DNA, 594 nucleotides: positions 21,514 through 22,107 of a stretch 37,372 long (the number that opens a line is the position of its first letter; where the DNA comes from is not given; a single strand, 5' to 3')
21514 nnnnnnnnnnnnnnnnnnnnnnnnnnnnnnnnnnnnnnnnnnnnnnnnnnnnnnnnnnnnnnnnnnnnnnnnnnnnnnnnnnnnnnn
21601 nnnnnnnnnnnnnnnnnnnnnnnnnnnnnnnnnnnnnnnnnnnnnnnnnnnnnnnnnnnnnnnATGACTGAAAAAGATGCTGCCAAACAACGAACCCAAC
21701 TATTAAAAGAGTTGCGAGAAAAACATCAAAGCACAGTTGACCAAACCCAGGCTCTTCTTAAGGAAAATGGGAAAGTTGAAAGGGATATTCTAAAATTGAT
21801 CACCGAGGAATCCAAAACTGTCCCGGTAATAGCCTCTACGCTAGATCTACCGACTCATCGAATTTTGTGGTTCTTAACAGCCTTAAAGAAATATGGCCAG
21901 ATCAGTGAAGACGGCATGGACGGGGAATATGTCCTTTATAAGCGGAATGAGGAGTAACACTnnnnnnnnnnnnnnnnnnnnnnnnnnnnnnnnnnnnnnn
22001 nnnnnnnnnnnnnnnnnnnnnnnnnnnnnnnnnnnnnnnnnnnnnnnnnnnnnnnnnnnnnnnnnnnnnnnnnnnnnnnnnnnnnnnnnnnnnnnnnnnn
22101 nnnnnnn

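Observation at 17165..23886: Qmo/Hdr-type flavo-FeS membrane module linked to TusA and DsrE sulfur carriers, with no AprBA, Dsr or HdrB partner in the window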

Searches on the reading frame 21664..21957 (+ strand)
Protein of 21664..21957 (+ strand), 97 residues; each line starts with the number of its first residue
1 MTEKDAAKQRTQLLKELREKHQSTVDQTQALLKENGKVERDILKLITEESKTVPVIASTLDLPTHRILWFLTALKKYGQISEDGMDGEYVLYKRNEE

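Call 3: search_protein_families(library=pfam, proteins=[window:21664-21957:+], max_evalue=0.01)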
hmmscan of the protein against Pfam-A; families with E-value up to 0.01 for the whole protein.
window:21664-21957:+ (97 aa): 0 families

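Call 5: search_protein_families(library=ncbifam, proteins=[window:21664-21957:+], max_evalue=0.01)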
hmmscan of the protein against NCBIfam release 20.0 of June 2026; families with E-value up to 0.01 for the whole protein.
window:21664-21957:+ (97 aa): 1 family
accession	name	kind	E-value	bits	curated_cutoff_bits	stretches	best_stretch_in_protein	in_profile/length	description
NF033789.1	repress_SdpR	subfamily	0.0013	18.6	100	0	37-95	8-65/79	autorepressor SdpR family transcription factor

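Call 18: find_homologous_proteins(query=window:21664-21957:+, max_evalue=0.001)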
Query window:21664-21957:+ (97 aa): 92 proteins with E <= 0.001 among 95 candidates.
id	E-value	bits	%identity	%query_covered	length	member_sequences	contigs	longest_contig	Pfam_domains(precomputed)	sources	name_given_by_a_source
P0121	5.0e-55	201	100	100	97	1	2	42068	-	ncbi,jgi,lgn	-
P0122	2.6e-44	167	79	100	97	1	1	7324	-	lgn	-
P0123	1.5e-43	164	79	100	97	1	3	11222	-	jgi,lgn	jgi:predicted transcriptional regulator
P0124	1.6e-43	164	79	100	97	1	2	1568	-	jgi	jgi:predicted transcriptional regulator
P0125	3.0e-43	163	78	100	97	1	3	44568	-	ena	-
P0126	4.8e-43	163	80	100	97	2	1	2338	-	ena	-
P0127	1.0e-42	162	78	100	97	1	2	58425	-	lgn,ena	-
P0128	2.0e-42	161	80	100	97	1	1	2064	-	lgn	-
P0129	2.4e-42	160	77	100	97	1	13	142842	-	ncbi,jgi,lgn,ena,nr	ncbi:MAG: hypothetical protein DRI46_06405 [Chloroflexi bacterium]|nr:MAG: hypothetical protein DRI4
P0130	3.1e-42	160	77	100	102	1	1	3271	-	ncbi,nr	ncbi:MAG: hypothetical protein MUO76_06365 [Anaerolineaceae bacterium]|nr:hypothetical protein [Anae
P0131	3.5e-42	160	78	100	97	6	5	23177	-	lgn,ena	-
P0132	3.7e-42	160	78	100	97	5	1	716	-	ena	-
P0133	9.9e-42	158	77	100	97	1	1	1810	-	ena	-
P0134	1.7e-41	158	75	100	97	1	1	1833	-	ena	-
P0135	2.8e-41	157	77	100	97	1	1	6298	-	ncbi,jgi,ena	jgi:predicted transcriptional regulator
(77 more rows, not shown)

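Call 53: predict_structure(alignment_id=A3)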
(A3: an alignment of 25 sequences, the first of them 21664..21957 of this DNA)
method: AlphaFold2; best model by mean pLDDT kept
length: 97 residues; sequences in the alignment: 25
mean_pLDDT: 94.3   pTM: 0.73
mean pLDDT of the five models: 94.3, 92.1, 91.8, 91.7, 91.4
residues with pLDDT >= 90: 87; 70-90: 8; 50-70: 2; < 50: 0
segments of 3 or more residues with pLDDT < 50: none
pLDDT, mean of each block of 10 residues (from residue 1): 86 95 96 96 95 97 97 96 95 88
secondary structure, 60 per line:
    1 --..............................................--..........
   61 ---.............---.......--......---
elements in order: H3-48 H53-60 H64-76 E80-86 E89-94

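Call 57: fold_search(model_id=the predicted structure, library=pdb)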
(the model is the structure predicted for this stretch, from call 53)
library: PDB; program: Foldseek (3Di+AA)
matches with E <= 10: 1796; with E <= 0.001: 0
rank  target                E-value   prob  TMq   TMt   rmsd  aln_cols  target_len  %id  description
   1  5yhx_N                2.7e-03  1.00  0.57  0.38   1.4        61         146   24  Structure of Lactococcus lactis ZitR, wild type (released 2017-12-06)
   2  8qkf_B                2.7e-03  1.00  0.50  0.51   6.8        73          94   23  SmtB protein of Mycobacterium smegmatis (released 2024-09-25)
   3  4omz_B                3.1e-03  1.00  0.55  0.55   1.4        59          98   19  Crystal Structure of NolR from Sinorhizobium fredii (released 2014-04-16)
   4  8qkf_A                3.1e-03  1.00  0.50  0.49   6.7        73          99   23  SmtB protein of Mycobacterium smegmatis (released 2024-09-25)
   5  1uly                  3.8e-03  1.00  0.55  0.29   1.7        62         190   24  Crystal structure analysis of the ArsR homologue DNA-binding protein from P. horikoshii OT3 (released 2004-10-19)
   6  5yhy                  4.1e-03  1.00  0.57  0.39   1.5        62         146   24  Structure of Lactococcus lactis ZitR, C30S mutant (released 2017-12-06)
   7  5yi3_E                4.1e-03  1.00  0.55  0.37   2.1        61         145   24  Structure of Lactococcus lactis ZitR, C30S mutant in complex with DNA (released 2017-12-06)
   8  5yi0_A                4.4e-03  1.00  0.56  0.38   1.5        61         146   24  Structure of Lactococcus lactis ZitR, C30AH42A mutant (released 2017-12-06)
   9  5jls                  4.4e-03  1.00  0.56  0.41   5.7        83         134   22  Crystal Structure of Adhesin competence repressor (AdcR) from Streptococcus pyogenes (C-terminally His tagged) (released 2017-05-03)
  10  4k2e_A                4.7e-03  1.00  0.58  0.59   3.6        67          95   21  HlyU from Vibrio cholerae N16961 (released 2014-04-30)
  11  1r1u_A                4.7e-03  1.00  0.55  0.57   6.0        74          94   19  Crystal structure of the metal-sensing transcriptional repressor CzrA from Staphylococcus aureus in the apo-form (released 2004-05-18)
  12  2vxz                  5.0e-03  1.00  0.59  0.38   1.4        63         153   27  Crystal Structure of hypothetical protein PyrSV_gp04 from Pyrobaculum spherical virus (released 2009-11-17)
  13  5yhx_A                5.3e-03  1.00  0.56  0.38   1.4        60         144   23  Structure of Lactococcus lactis ZitR, wild type (released 2017-12-06)
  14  1smt_A                5.3e-03  1.00  0.55  0.54   1.7        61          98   18  SMTB REPRESSOR FROM SYNECHOCOCCUS PCC7942 (released 1997-12-03)
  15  1r1u_B                5.3e-03  1.00  0.55  0.57   6.0        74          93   19  Crystal structure of the metal-sensing transcriptional repressor CzrA from Staphylococcus aureus in the apo-form (released 2004-05-18)
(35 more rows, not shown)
